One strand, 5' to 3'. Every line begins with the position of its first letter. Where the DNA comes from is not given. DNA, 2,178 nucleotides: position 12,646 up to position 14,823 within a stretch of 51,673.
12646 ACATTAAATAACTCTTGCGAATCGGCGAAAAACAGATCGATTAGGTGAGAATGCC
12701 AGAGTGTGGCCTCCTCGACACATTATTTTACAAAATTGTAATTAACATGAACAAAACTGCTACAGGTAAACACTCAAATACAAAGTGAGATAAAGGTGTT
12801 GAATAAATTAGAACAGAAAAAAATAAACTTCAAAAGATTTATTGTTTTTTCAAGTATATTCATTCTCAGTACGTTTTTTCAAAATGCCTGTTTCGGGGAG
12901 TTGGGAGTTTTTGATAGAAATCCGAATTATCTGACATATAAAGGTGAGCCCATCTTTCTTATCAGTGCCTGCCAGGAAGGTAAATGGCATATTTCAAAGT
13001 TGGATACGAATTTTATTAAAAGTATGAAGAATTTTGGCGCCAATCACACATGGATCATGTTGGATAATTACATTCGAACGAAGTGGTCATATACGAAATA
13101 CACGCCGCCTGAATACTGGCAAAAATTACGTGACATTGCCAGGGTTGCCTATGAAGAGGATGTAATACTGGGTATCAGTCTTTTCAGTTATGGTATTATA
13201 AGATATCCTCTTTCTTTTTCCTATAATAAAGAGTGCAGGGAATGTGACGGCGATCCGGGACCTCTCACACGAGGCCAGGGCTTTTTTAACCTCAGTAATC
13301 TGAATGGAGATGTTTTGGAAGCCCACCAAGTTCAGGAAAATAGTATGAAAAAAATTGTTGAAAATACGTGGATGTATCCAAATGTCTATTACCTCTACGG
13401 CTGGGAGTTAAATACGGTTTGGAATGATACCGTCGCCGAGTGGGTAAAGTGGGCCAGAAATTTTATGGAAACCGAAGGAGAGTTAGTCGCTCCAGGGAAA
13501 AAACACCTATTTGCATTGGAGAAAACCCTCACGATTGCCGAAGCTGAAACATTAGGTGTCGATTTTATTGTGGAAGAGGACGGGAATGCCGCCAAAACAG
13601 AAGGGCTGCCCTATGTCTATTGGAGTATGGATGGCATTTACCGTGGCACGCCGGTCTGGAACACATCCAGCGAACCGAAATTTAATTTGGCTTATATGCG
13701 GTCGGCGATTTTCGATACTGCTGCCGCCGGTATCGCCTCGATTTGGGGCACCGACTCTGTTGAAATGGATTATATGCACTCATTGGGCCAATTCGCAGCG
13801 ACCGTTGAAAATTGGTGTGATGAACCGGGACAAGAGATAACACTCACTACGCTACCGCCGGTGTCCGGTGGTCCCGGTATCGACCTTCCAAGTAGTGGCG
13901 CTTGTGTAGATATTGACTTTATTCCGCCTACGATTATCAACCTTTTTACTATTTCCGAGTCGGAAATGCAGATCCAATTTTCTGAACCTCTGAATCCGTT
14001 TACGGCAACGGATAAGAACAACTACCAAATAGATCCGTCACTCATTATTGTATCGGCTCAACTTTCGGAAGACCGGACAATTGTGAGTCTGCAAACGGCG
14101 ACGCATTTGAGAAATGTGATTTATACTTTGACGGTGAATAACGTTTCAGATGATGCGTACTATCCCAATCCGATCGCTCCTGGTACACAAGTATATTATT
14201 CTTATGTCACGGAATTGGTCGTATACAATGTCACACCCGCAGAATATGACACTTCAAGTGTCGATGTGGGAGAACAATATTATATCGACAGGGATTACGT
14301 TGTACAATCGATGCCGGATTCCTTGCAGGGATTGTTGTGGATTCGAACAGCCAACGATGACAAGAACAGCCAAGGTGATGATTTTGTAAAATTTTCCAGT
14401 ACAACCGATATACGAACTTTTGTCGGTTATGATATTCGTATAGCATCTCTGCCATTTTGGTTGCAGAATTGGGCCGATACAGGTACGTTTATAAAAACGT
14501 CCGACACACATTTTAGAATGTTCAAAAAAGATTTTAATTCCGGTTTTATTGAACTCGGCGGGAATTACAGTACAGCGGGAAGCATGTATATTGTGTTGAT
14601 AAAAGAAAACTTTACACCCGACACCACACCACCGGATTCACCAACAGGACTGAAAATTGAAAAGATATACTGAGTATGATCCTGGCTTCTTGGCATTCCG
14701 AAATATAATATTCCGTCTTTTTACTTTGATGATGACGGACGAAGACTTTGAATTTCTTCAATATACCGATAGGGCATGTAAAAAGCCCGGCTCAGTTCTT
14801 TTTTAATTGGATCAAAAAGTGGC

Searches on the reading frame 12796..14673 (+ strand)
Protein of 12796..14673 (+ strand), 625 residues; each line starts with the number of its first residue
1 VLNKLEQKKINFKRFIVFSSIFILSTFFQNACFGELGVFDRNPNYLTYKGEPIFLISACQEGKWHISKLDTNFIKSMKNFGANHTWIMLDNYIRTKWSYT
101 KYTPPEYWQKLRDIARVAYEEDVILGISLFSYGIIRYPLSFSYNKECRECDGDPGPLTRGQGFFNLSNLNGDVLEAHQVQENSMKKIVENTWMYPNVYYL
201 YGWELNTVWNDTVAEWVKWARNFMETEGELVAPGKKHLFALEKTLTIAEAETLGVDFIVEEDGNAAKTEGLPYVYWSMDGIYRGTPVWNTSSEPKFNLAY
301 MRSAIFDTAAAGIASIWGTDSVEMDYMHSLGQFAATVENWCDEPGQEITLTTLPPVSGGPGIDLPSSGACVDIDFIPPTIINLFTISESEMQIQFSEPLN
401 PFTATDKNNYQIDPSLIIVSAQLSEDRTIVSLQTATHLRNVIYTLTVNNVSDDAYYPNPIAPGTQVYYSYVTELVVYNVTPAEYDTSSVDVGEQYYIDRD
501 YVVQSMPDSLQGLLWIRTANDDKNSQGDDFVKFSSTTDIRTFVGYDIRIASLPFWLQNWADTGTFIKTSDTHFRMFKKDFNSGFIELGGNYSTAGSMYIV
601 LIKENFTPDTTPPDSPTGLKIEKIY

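Call 8: search_protein_families(library=pfam, proteins=[window:12796-14673:+], max_evalue=0.001)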
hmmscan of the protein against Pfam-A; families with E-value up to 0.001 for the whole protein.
window:12796-14673:+ (625 aa): 0 families

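Call 11: search_protein_families(library=ncbifam, proteins=[window:12796-14673:+], max_evalue=0.001)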
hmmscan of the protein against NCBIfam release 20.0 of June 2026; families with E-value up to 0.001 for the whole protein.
window:12796-14673:+ (625 aa): 0 families

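Call 87: search_protein_families(library=pfam, proteins=[window:12796-14673:+], max_evalue=10)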
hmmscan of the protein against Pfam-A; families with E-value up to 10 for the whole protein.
window:12796-14673:+ (625 aa): 1 family
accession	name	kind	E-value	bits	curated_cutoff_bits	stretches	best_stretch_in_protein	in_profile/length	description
PF13205.12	Big_5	-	0.0046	18.1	23.6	1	388-470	22-103/105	Bacterial Ig-like domain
